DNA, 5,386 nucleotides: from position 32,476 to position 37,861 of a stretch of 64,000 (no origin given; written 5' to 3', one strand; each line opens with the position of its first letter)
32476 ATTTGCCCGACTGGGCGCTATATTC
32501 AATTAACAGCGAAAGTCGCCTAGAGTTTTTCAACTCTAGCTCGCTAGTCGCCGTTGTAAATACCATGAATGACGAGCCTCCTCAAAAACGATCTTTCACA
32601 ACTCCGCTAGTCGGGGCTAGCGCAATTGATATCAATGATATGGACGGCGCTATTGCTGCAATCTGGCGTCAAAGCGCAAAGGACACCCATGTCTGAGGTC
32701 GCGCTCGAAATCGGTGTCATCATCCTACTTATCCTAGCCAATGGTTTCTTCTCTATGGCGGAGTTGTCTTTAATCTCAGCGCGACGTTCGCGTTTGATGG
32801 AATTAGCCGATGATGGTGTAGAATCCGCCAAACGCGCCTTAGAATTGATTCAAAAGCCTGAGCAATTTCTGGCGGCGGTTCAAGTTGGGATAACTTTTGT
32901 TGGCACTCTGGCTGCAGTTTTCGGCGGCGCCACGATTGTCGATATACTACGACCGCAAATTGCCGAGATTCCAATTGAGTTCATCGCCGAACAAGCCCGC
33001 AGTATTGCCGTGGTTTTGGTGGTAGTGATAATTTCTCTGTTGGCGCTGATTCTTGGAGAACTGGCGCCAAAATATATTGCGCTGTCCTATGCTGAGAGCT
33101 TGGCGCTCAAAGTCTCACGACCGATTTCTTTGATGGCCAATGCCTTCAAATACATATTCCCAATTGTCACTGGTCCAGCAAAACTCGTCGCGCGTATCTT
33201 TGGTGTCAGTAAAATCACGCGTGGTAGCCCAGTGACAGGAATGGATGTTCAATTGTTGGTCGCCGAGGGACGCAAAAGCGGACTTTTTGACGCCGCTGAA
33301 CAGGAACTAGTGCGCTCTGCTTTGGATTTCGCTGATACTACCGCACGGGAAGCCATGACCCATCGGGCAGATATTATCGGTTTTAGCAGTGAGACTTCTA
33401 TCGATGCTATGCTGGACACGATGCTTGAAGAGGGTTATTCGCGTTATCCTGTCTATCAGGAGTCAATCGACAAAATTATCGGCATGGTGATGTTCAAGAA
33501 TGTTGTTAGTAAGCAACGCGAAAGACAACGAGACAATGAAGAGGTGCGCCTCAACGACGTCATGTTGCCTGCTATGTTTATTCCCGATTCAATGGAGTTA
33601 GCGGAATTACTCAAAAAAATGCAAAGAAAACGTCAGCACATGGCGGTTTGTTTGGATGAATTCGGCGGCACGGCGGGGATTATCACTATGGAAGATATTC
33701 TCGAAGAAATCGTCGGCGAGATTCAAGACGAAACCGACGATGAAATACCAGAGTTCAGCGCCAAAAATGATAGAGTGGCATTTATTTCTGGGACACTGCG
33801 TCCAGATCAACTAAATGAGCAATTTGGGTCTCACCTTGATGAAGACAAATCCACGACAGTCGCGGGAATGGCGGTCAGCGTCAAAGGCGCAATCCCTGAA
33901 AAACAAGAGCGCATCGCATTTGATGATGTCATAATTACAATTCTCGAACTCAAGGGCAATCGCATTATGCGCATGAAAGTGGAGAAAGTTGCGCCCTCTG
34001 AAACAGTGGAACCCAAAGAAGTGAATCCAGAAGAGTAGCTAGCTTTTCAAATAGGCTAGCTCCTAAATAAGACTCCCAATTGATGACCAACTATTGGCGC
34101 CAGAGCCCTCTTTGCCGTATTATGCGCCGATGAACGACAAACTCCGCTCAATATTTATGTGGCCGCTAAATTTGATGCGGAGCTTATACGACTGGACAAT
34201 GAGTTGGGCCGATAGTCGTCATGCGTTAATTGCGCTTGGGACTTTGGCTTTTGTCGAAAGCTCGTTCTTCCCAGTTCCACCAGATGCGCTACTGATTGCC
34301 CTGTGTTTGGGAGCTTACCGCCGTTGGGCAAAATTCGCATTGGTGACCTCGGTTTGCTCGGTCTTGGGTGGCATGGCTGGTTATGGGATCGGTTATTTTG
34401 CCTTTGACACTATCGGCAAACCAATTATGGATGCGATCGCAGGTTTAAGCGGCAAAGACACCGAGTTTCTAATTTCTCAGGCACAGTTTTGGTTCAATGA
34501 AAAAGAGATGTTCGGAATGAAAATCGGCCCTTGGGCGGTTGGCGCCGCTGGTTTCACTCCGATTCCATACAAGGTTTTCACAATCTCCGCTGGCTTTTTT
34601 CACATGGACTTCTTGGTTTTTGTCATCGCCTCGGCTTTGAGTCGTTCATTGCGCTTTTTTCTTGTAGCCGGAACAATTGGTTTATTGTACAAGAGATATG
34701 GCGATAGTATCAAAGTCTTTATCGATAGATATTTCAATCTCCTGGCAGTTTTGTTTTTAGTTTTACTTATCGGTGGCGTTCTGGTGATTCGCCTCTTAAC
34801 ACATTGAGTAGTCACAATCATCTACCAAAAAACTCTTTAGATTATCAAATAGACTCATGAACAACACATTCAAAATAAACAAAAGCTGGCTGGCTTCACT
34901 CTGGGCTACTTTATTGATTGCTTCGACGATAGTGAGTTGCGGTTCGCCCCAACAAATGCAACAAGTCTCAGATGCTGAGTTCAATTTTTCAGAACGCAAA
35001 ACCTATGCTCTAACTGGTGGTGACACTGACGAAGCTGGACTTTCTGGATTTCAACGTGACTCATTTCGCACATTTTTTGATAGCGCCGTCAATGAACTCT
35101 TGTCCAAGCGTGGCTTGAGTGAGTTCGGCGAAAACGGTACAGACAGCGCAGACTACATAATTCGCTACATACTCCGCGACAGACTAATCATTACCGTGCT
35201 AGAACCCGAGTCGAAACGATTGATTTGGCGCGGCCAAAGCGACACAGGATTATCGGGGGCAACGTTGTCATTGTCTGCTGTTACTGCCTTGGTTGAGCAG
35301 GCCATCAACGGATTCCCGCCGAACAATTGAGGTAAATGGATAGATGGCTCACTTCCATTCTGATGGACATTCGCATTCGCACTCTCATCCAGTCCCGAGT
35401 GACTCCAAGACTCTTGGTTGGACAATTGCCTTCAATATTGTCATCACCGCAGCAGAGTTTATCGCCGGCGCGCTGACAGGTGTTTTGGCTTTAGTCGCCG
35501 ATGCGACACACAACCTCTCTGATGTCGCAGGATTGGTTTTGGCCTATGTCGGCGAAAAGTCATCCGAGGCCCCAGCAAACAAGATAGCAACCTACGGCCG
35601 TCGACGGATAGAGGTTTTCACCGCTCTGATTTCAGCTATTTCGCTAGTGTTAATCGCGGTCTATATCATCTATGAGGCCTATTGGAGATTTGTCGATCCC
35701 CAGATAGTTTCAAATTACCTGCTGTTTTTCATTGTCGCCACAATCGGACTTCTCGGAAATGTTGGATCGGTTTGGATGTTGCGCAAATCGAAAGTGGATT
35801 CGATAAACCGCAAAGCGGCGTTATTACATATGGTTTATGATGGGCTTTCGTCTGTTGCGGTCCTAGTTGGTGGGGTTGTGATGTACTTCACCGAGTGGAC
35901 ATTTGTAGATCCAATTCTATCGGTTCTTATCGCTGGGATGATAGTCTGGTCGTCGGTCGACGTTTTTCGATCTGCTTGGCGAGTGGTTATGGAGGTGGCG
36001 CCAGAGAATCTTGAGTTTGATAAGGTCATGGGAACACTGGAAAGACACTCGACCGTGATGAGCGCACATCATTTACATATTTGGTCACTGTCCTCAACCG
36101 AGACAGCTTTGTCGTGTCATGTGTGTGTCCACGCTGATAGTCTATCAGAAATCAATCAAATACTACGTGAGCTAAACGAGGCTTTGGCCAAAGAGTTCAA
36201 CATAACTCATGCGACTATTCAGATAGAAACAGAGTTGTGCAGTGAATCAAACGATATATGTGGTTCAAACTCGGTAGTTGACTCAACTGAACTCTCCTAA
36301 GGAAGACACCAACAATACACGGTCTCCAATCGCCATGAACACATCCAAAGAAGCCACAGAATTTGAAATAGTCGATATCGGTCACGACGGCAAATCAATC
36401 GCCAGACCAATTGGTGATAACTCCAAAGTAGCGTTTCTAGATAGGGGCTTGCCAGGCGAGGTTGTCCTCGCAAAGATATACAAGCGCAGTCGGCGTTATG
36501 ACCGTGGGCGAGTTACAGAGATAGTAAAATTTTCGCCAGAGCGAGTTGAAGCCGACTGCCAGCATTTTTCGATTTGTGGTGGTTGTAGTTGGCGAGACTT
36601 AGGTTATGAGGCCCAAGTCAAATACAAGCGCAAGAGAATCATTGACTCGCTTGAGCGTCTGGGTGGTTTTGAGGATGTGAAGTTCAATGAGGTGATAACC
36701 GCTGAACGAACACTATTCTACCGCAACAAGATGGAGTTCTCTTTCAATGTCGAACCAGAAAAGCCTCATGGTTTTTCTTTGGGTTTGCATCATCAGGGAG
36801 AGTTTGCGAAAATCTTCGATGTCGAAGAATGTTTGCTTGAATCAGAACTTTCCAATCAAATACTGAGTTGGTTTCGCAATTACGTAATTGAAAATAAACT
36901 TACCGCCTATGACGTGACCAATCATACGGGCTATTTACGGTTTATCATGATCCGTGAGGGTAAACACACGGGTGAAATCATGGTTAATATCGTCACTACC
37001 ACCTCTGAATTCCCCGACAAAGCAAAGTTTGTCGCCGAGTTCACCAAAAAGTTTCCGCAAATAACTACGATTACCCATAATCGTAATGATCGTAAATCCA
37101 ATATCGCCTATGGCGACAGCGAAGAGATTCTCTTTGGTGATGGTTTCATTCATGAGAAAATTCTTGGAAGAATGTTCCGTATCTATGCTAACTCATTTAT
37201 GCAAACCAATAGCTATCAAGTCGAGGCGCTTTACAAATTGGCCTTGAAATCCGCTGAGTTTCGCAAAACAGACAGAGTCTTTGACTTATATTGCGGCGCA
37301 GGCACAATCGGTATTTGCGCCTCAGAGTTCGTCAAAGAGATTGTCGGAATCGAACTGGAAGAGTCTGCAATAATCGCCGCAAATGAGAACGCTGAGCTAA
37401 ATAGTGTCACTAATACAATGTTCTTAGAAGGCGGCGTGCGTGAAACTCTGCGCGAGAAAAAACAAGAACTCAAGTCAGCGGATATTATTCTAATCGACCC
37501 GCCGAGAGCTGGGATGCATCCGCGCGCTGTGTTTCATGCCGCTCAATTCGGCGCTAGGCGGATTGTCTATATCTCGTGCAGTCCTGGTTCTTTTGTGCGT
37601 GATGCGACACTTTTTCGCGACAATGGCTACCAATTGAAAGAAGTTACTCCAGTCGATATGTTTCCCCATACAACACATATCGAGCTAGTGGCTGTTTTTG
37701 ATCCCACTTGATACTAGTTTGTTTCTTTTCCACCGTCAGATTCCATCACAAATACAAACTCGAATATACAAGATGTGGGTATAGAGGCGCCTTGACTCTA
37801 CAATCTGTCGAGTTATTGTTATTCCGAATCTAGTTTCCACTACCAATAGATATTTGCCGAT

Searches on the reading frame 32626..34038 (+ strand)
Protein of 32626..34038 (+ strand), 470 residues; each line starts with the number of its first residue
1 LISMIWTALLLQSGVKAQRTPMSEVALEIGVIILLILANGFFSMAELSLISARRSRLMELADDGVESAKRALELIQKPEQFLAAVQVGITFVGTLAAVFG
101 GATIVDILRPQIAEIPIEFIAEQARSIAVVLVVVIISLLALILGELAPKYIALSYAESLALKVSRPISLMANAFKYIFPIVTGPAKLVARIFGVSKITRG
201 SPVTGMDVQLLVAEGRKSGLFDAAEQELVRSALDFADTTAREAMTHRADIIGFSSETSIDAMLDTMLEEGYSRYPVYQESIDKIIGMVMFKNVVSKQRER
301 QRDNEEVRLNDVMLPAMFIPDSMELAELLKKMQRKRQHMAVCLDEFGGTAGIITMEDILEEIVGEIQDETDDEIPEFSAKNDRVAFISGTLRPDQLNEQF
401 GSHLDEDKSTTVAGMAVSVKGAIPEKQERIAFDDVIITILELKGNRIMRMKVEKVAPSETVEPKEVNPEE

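Call 11: search_protein_families(library=pfam, proteins=[window:32626-34038:+], max_evalue=0.001)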
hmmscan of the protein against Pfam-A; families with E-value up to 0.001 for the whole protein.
window:32626-34038:+ (470 aa): 3 families
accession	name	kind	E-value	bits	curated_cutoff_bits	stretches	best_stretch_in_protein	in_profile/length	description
PF01595.25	CNNM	-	4.8e-41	140.9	28.4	1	31-225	2-181/181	Cyclin M transmembrane N-terminal domain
PF00571.33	CBS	-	4e-15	56.3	24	2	311-363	3-56/57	CBS domain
PF03471.22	CorC_HlyC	-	8.6e-13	48.6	27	1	386-455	9-80/81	Transporter associated domain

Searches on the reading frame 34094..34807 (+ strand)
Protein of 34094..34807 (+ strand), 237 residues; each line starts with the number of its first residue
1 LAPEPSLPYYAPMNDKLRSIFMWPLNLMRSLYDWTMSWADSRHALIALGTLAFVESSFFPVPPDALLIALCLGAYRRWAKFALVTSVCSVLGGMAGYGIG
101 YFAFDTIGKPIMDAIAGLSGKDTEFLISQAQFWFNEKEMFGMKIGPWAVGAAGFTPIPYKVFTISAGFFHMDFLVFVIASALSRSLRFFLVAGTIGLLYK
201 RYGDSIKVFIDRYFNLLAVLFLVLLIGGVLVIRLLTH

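Call 11: search_protein_families(library=pfam, proteins=[window:34094-34807:+], max_evalue=0.001)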
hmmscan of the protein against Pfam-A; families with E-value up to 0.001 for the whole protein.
window:34094-34807:+ (237 aa): 1 family
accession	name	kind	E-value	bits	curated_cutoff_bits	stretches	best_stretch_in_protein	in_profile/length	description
PF09335.16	VTT_dom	-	1.3e-07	32.5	33.9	1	65-193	5-119/123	VTT domain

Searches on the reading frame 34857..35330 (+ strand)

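Call 11: search_protein_families(library=pfam, proteins=[window:34857-35330:+], max_evalue=0.001)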
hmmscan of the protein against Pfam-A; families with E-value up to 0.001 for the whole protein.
window:34857-35330:+ (157 aa): 1 family
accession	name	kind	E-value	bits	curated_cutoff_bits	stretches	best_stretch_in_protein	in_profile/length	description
PF13590.11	DUF4136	-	8.3e-09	36.5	32.8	1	109-155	105-152/152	Domain of unknown function (DUF4136)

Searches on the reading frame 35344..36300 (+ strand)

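Call 11: search_protein_families(library=pfam, proteins=[window:35344-36300:+], max_evalue=0.001)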
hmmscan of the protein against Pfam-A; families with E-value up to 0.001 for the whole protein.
window:35344-36300:+ (318 aa): 2 families
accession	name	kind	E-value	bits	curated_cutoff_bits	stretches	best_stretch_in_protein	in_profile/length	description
PF01545.26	Cation_efflux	-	5.6e-41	140.9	26.6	1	28-213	5-195/198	Cation efflux family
PF16916.11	ZT_dimer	-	1.7e-15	57.3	26.7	1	220-296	1-77/78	Dimerisation domain of Zinc Transporter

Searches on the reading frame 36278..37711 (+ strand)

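Call 11: search_protein_families(library=pfam, proteins=[window:36278-37711:+], max_evalue=0.001)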
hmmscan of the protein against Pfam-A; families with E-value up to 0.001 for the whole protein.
window:36278-37711:+ (477 aa): 8 families
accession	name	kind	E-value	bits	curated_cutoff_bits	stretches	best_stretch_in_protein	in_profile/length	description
PF05958.17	tRNA_U5-meth_tr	-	4.3e-20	72.5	23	1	284-470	152-350/357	tRNA (Uracil-5-)-methyltransferase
PF13847.12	Methyltransf_31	-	3.7e-09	36.9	27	1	330-407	3-81/145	Methyltransferase domain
PF06325.19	PrmA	-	2.7e-07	30.8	22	1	328-404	159-230/296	Ribosomal protein L11 methyltransferase (PrmA)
PF03602.21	Cons_hypoth95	-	5.7e-07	29.8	24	1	330-409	41-122/182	Conserved hypothetical protein 95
PF09445.16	Methyltransf_15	-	8.8e-07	29.1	22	1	333-413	3-84/165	RNA cap guanine-N2 methyltransferase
PF05175.20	MTS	-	1.1e-06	28.9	23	1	329-409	30-107/170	Methyltransferase small domain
PF02475.24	TRM5-TYW2_MTfase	-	9.8e-05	22.8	28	1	329-395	35-100/164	TRM5/TYW2 methyltransferase domain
PF01555.25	N6_N4_Mtase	-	0.00054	20.4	26.7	0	329-369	180-220/221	DNA methylase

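Call 41: search_protein_families(library=ncbifam, proteins=[window:36278-37711:+], max_evalue=0.001)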
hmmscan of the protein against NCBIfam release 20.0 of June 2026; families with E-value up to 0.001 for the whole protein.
window:36278-37711:+ (477 aa): 22 families
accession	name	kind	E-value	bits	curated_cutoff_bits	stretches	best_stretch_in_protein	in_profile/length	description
TIGR00479.1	rumA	equivalog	1.2e-101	340.7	183.55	1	35-469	2-432/432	23S rRNA (uracil(1939)-C(5))-methyltransferase RlmD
NF009639.0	PRK13168.1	equivalog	1.3e-75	255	458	1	19-475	9-444/446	23S rRNA (uracil(1939)-C(5))-methyltransferase RlmD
NF002910.0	PRK03522.2-3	equivalog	4.4e-48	164.2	558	1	93-474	2-380/383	23S rRNA (uracil(747)-C(5))-methyltransferase RlmC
NF002909.0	PRK03522.2-1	equivalog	6.2e-44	150.7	553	1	94-473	3-370/374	23S rRNA (uracil(747)-C(5))-methyltransferase RlmC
TIGR02085.1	meth_trns_rumB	equivalog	2.7e-41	141.8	429.5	1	96-472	4-370/374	23S rRNA (uracil(747)-C(5))-methyltransferase RlmC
NF002913.0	PRK03522.2-6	equivalog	4.4e-25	88.7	537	2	395-473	261-337/342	23S rRNA (uracil(747)-C(5))-methyltransferase RlmC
TIGR02143.1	trmA_only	equivalog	7.5e-20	71.2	334.65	1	289-470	152-345/352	tRNA (uridine(54)-C5)-methyltransferase TrmA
NF053718.1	23SC1962Mtase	equivalog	1.1e-08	34.2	575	1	325-410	206-290/383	23S rRNA (cytosine(1962)-C(5))-methyltransferase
TIGR03534.1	RF_mod_PrmC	equivalog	2.4e-08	33.8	199.1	1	316-409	74-165/253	peptide chain release factor N(5)-glutamine methyltransferase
NF011529.0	PRK14968.1-3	equivalog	2.9e-08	33.4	162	1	323-394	27-98/198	putative methyltransferase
TIGR02469.1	CbiT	equivalog_domain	3.8e-07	30.4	78.3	1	321-407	10-95/124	precorrin-6Y C5,15-methyltransferase (decarboxylating) subunit CbiT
NF001790.0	PRK00517.3-3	equivalog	1e-05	25.1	269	1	321-404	119-195/262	50S ribosomal protein L11 methyltransferase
TIGR00536.1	hemK_fam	subfamily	1.6e-05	24.1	115.5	1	320-409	103-191/286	HemK family protein methyltransferase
TIGR00537.1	hemK_rel_arch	hypoth_equivalog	2.1e-05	24.3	87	1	325-409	14-91/179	HemK2/MTQ2 family protein methyltransferase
TIGR00406.1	prmA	equivalog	2.4e-05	23.9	183.15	1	328-387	157-217/288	50S ribosomal protein L11 methyltransferase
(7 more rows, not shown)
